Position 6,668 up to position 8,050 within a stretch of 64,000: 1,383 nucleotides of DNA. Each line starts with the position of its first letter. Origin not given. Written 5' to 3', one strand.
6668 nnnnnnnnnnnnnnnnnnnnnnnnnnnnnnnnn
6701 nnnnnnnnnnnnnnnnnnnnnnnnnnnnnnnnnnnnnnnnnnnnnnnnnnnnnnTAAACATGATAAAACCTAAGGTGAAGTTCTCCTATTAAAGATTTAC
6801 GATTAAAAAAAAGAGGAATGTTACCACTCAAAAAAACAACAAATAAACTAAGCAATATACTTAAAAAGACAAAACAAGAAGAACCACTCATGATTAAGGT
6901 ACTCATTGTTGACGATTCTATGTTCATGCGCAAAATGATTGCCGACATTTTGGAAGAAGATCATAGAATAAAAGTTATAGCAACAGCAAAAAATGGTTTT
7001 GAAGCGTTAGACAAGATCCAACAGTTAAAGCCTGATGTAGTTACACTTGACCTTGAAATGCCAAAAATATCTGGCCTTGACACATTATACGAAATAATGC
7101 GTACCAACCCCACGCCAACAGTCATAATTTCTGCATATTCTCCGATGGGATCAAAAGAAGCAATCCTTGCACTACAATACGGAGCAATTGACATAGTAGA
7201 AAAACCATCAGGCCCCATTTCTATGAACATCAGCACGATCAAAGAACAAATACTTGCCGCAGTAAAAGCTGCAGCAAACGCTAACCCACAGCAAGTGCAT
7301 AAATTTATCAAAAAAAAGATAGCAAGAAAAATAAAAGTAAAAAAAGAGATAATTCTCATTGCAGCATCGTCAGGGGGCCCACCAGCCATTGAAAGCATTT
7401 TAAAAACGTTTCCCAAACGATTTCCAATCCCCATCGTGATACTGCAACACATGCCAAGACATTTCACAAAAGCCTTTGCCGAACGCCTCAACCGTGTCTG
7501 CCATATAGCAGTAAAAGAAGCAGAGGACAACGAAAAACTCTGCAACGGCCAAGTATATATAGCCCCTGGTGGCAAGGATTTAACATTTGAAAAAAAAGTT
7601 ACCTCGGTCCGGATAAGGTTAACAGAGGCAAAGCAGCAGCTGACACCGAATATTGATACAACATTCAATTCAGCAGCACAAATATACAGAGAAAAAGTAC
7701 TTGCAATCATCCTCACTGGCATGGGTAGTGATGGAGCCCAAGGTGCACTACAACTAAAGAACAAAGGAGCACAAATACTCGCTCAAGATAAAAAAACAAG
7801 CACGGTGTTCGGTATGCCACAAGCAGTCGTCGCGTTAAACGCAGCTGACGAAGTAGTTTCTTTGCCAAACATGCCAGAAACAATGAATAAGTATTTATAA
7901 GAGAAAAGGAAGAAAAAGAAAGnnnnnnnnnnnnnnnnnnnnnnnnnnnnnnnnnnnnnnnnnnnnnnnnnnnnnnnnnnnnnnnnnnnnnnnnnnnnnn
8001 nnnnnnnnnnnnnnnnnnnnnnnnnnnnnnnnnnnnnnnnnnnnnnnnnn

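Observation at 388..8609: Incomplete chemotaxis-like signalling gene set: CheB, CheC, a stand-alone HPt protein, a Cache-HAMP sensor with no output domain, and KaiC-like ATPases, with no CheA/CheW/CheR or MCP signalling domain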

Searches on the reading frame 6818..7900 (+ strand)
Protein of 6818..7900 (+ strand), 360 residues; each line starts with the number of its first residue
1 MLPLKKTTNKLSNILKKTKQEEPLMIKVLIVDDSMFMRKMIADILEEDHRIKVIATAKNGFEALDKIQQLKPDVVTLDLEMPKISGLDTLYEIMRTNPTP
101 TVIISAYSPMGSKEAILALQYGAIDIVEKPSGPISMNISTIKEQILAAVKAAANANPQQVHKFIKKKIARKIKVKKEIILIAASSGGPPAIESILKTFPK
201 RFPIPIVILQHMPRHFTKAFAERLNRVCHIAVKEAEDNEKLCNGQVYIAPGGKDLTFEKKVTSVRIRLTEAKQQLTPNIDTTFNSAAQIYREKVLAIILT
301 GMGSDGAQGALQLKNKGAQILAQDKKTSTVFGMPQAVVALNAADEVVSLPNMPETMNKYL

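Call 3: search_protein_families(library=pfam, proteins=[window:6818-7900:+], max_evalue=0.1)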
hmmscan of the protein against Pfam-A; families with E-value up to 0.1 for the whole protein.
window:6818-7900:+ (360 aa): 2 families
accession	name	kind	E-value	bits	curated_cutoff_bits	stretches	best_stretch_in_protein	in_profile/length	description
PF01339.22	CheB_methylest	-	3.8e-62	209.5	24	1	179-355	1-173/174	CheB methylesterase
PF00072.30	Response_reg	-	7.3e-23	81.3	30.2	1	28-133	1-103/111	Response regulator receiver domain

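Call 4: search_protein_families(library=ncbifam, proteins=[window:6818-7900:+], max_evalue=0.1)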
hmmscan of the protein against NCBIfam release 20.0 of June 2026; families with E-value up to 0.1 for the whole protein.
window:6818-7900:+ (360 aa): 91 families (the best 25 are shown)
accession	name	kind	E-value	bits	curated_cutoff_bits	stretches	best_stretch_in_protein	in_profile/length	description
NF001965.0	PRK00742.1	subfamily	2.5e-118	395.3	293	1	25-358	3-351/357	chemotaxis-specific protein-glutamate methyltransferase CheB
NF009206.0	PRK12555.1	subfamily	2e-96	322.9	342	1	26-357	1-333/340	chemotaxis-specific protein-glutamate methyltransferase CheB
NF008677.0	PRK11697.1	equivalog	2e-20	73.2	246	1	25-164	1-136/238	two-component system response regulator BtsR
NF041367.1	CheY_Halo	equivalog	6.3e-19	68.4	200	1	28-130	1-100/114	chemotaxis protein CheY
NF007708.0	PRK10403.1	equivalog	4.1e-18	65.6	343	1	25-135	6-115/215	nitrate/nitrite response regulator protein NarP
NF007935.0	PRK10651.1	equivalog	1.1e-16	60.7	250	1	26-125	7-105/216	two-component system response regulator NarL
NF008469.0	PRK11361.1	equivalog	4.2e-15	55.4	714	1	27-132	6-108/461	acetoacetate metabolism transcriptional regulator AtoC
NF007969.0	PRK10693.1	equivalog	7.4e-15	54.8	329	1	27-149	9-124/337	two-component system response regulator RssB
NF011896.0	PRK15369.1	equivalog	8.2e-15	55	242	1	26-132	4-109/211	two component system response regulator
TIGR02875.1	spore_0_A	equivalog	1.1e-14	54.3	200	1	26-189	3-163/262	sporulation transcription factor Spo0A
NF052445.1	RespRegMctR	equivalog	3.6e-14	52.7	300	1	26-125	2-100/205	two-component system response regulator MctR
NF045505.1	RR_RssB_Pseudo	equivalog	7.1e-14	51.6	700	1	26-139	6-116/394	two-component system response regulator RssB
NF051870.1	NAssimRespRegNtrX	equivalog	7.8e-14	51.4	600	1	26-130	2-105/452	nitrogen assimilation response regulator NtrX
NF007018.1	PRK09483.1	equivalog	9.2e-14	51.6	280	1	25-136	1-111/217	UvrY/SirA/GacA family response regulator transcription factor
NF045944.1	ResRegRpaBCyano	equivalog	3.4e-13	49.5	330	1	29-161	1-131/229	response regulator transcription factor RpaB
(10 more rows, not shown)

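Call 8: find_encoding_contigs(protein=window:6818-7900:+, flank=10000, max_places=6)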
Protein window:6818-7900:+ (360 aa): 6 contigs read that carry it; 5 places shown.
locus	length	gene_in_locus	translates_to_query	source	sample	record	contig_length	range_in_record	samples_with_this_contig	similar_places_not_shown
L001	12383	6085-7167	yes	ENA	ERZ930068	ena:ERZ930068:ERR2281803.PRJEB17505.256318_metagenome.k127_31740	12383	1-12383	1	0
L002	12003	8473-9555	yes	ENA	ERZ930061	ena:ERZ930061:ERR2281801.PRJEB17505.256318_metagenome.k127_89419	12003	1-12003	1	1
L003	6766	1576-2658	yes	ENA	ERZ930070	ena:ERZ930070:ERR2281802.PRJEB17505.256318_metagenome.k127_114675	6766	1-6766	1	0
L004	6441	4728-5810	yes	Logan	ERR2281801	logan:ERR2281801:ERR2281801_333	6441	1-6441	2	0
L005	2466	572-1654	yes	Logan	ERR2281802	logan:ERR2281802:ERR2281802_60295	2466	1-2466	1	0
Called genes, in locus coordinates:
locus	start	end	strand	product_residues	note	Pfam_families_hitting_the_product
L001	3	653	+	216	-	?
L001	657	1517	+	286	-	PF23442:DUF7125 (faint), PF06745:ATPase, PF13481:AAA_25 (faint), PF01637:ATPase_2 (faint), PF07088:GvpD_P-loop (weak)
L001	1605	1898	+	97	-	PF02697:VAPB_antitox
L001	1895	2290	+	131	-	PF01850:PIN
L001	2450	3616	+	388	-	PF02743:dCache_1, PF21623:HK_sensor_dom_bact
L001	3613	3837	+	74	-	-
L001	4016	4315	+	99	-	-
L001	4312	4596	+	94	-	-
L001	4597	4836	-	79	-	-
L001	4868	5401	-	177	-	PF06745:ATPase, PF24336:DUF7504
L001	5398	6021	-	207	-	PF04509:CheC (weak)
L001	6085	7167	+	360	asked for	PF00072:Response_reg, PF01339:CheB_methylest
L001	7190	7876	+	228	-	PF01627:Hpt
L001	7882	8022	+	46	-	-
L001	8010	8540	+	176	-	PF01909:NTP_transf_2, PF18765:Polbeta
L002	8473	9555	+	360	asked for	PF00072:Response_reg, PF01339:CheB_methylest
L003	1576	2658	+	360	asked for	PF00072:Response_reg, PF01339:CheB_methylest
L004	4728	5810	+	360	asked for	PF00072:Response_reg, PF01339:CheB_methylest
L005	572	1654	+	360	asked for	PF00072:Response_reg, PF01339:CheB_methylest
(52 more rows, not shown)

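Call 15: find_homologous_proteins(query=window:6818-7900:+, max_evalue=1e-30)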
Query window:6818-7900:+ (360 aa): 5808 proteins with E <= 1e-30 among 8000 candidates; the best 120 are listed.
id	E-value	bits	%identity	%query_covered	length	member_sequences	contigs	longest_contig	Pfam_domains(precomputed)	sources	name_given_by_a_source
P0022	2.4e-226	768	100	100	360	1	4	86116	PF01339.23,PF00072.31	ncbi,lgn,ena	-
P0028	3.4e-100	353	48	95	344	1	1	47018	PF01339.23,PF00072.31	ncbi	-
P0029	4.4e-94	333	48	90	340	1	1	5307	PF01339.23,PF00072.31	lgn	-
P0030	1.4e-90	322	47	92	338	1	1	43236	PF01339.23,PF00072.31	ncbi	-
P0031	8.5e-90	319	45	90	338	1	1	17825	PF01339.23,PF00072.31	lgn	-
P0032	1.3e-89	319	37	92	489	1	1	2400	PF01339.23,PF00072.31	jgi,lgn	-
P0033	2.8e-84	301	45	93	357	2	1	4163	PF01339.23,PF00072.31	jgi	jgi:two-component system chemotaxis response regulator CheB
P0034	1.4e-83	299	46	93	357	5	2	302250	PF01339.23,PF00072.31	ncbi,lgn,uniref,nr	ncbi:two-component system chemotaxis response regulator CheB [Thermolongibacillus altinsuensis]|unir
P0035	1.4e-82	296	45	93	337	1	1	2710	PF01339.23,PF00072.31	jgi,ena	-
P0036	3.2e-82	294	43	93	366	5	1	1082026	PF01339.23,PF00072.31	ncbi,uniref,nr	ncbi:chemotaxis-specific methylesterase [Bacillus methanolicus PB1]|uniref:Protein-glutamate methyle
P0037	4.7e-82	294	45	93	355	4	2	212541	PF01339.23,PF00072.31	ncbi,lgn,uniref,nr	ncbi:protein-glutamate methylesterase/protein-glutamine glutaminase [Pontibacillus marinus]|uniref:P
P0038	8.4e-82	293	43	93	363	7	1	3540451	PF01339.23,PF00072.31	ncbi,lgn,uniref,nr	ncbi:chemotaxis response regulator protein-glutamate methylesterase [Bacillus methanolicus]|uniref:p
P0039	1.2e-81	293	43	93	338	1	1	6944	PF01339.23,PF00072.31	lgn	-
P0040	1.5e-81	292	45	92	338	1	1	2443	PF01339.23,PF00072.31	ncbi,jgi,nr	ncbi:MAG: chemotaxis response regulator protein-glutamate methylesterase [Crenarchaeota archaeon]|nr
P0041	2.2e-81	292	44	93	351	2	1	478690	PF01339.23,PF00072.31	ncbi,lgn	-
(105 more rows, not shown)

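Call 16: find_encoding_contigs(protein=P0028, flank=10000, max_places=2)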
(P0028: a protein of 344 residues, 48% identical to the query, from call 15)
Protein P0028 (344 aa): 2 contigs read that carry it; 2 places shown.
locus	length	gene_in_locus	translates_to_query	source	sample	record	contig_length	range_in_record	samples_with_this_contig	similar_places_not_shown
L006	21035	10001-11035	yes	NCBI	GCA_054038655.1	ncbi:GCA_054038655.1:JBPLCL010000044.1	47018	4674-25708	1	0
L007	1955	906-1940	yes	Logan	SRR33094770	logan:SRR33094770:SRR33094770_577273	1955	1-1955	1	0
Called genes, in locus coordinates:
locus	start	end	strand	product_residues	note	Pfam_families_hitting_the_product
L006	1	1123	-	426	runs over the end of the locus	-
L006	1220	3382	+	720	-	PF00708:Acylphosphatase, PF07503:zf-HYPF, PF01300:Sua5_yciO_yrdC, PF17788:HypF_C, PF22521:HypF_C_2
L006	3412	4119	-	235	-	PF02492:cobW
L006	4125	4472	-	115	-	PF01155:HypA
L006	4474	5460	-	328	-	PF00586:AIRS, PF02769:AIRS_C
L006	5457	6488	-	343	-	PF01924:HypD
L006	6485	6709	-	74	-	PF01455:HupF_HypC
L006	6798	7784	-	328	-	PF00672:HAMP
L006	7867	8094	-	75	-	-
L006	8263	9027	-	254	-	PF13384:HTH_23 (faint), PF13518:HTH_28, PF13551:HTH_29, PF13565:HTH_32, PF00665:rve, PF24764:rva_4 (faint)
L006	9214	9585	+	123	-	PF00072:Response_reg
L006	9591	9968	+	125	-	PF00072:Response_reg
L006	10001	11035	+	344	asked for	PF00072:Response_reg, PF01339:CheB_methylest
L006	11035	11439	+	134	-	-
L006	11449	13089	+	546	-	PF01627:Hpt, PF02895:H-kinase_dim, PF02518:HATPase_c, PF01584:CheW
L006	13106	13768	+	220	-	-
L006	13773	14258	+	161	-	PF03975:CheD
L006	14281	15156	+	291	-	PF03705:CheR_N (weak), PF01739:CheR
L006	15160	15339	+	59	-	-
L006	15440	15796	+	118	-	PF00072:Response_reg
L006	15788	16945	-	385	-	PF01941:AdoMet_Synthase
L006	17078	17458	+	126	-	-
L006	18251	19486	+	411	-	PF13458:Peripla_BP_6, PF13433:Peripla_BP_5, PF01094:ANF_receptor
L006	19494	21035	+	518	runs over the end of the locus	PF00672:HAMP, PF00512:HisKA, PF02518:HATPase_c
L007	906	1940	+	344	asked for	PF00072:Response_reg, PF01339:CheB_methylest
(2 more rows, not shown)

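Call 17: find_encoding_contigs(protein=P0030, flank=10000, max_places=2)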
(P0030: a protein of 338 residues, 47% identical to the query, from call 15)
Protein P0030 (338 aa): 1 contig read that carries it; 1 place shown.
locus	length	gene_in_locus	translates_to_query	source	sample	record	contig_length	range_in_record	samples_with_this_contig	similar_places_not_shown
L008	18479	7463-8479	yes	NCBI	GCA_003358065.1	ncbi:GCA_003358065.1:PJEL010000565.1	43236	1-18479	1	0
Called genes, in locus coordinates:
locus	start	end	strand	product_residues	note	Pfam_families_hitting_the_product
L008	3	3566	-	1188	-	?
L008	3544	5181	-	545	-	PF13481:AAA_25 (faint), PF06745:ATPase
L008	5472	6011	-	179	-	PF06745:ATPase (weak), PF24336:DUF7504 (weak)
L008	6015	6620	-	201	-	PF04509:CheC, PF13690:CheX (faint)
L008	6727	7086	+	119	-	PF00072:Response_reg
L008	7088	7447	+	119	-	PF00072:Response_reg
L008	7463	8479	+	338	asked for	PF00072:Response_reg, PF01339:CheB_methylest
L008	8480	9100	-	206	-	PF01584:CheW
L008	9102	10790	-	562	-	PF12729:4HB_MCP_1 (weak), PF00672:HAMP, PF00015:MCPsignal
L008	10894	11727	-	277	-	PF03705:CheR_N (weak), PF01739:CheR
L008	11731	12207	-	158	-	PF03975:CheD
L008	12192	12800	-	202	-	-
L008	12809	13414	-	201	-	PF04509:CheC (faint), PF13690:CheX (weak)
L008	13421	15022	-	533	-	PF01627:Hpt, PF02895:H-kinase_dim, PF02518:HATPase_c, PF01584:CheW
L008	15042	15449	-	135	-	-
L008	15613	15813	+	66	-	-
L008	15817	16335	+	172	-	PF02830:V4R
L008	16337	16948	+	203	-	PF02830:V4R (faint)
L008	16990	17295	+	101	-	-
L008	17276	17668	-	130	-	-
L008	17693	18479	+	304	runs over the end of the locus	PF01926:MMR_HSR1, PF02421:FeoB_N (weak), PF02824:TGS (weak)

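Call 18: find_related_loci(query=window:6818-7900:+, collection=genome_contigs, flank=10000)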
Query window:6818-7900:+ (360 aa) in genome_contigs; peptide patterns used: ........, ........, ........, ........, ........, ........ (x = any residue, [..] = any of these).
168 stretches matched a pattern; 20 encode a relative of the query (tblastn E <= 1e-3); 20 distinct loci.
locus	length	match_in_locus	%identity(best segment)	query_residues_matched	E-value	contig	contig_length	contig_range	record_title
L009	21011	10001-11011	42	26-347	2e-85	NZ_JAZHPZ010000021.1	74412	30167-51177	Paenibacillus haidiansis strain M1 Scaffold21, whole genome shotgun sequence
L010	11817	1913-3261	42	29-360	1e-83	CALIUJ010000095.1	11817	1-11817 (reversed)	MAG: uncultured Archaeoglobaceae archaeon isolate S1_Bin_MAXBIN__075_sub_1 genome assembly, contig: c_000001658094, whol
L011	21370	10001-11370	41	25-360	4e-81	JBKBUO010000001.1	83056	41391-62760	MAG: Archaeoglobaceae archaeon isolate 21I_069.bin.26 NODE_1_length_83056_cov_11.708227, whole genome shotgun sequence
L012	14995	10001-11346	38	26-360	3e-78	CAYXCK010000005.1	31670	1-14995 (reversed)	MAG TPA_asm: uncultured archaeon isolate SRP104967_co1_35 genome assembly, contig: NODE_445_length_31670_cov_58.971754,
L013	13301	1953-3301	40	28-360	4e-77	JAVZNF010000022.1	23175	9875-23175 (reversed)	MAG: Archaeoglobaceae archaeon isolate DRTY-6_201912_bins_46 DRTY-6_201912_bins_46_scaffold_22, whole genome shotgun seq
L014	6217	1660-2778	35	24-360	4e-74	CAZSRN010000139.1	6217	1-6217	MAG TPA_asm: uncultured Veillonellaceae bacterium isolate SRP192927_co4_899 genome assembly, contig: NODE_34532_length_6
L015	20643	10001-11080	37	3-359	6e-66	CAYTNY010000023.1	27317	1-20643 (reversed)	MAG TPA_asm: uncultured Spirochaetia bacterium isolate SRP252850_co1_9 genome assembly, contig: NODE_3030_length_27317_c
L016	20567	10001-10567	42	163-349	3e-44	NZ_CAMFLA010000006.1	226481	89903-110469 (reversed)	MAG: uncultured Aquitalea sp. isolate SRR12456162_bin.8_metaWRAP_v1.3_MAG ERZ12289962.29, whole genome shotgun sequence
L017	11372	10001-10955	32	54-359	7e-27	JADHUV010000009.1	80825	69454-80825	MAG: Nitrospira sp. isolate BS150m-G55 BS-150m-C208, whole genome shotgun sequence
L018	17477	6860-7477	27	24-240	8e-17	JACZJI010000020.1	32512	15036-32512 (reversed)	MAG: Bacteroidales bacterium isolate MAG15 bacteroidetes_1_contig_185450, whole genome shotgun sequence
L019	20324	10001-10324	43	24-133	2e-16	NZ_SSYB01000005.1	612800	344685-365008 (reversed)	Geomonas edaphica strain Red53 contig5, whole genome shotgun sequence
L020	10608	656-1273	28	24-240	1e-15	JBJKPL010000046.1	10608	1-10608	MAG: Candidatus Sulfidibacterium sp. isolate Bin_120 S1Ck127_1519027_flag_0_multi_8.0000_len_10608, whole genome shotgun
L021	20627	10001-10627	27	21-240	1e-15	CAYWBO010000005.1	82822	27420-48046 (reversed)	MAG TPA_asm: uncultured Lentimicrobiaceae bacterium isolate binchicken_co224_105 genome assembly, contig: NODE_140_lengt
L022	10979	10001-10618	26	24-240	4e-15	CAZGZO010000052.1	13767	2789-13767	MAG TPA_asm: uncultured Lentimicrobiaceae bacterium isolate binchicken_co224_243 genome assembly, contig: NODE_4353_leng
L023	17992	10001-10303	38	24-130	2e-14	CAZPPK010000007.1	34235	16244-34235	MAG TPA_asm: uncultured Lentimicrobiaceae bacterium isolate SRP128015_co1_274 genome assembly, contig: NODE_1299_length_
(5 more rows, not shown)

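Call 69: search_protein_families(library=pfam, proteins=[L008:12192-12800:-, L006:13106-13768:+], max_evalue=0.05)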
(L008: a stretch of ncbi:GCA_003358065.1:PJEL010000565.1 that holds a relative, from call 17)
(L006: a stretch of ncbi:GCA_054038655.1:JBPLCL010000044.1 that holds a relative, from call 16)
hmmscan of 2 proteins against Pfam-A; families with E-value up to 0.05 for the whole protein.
L008:12192-12800:- (202 aa): 2 families
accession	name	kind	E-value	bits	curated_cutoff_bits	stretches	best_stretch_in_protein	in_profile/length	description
PF13690.11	CheX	-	0.00025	21.5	27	1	63-132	3-69/94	Chemotaxis phosphatase CheX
PF02154.20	FliM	-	0.0021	18.4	27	1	3-196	9-192/192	Flagellar motor switch protein FliM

L006:13106-13768:+ (220 aa): 3 families
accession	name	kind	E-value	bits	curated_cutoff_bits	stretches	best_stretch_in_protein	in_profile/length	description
PF13690.11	CheX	-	8.6e-05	23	27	1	63-131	3-67/94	Chemotaxis phosphatase CheX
PF02154.20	FliM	-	0.0011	19.3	27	1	3-78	9-80/192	Flagellar motor switch protein FliM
PF04509.17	CheC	-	0.032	14.6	22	0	105-133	2-29/38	CheC-like family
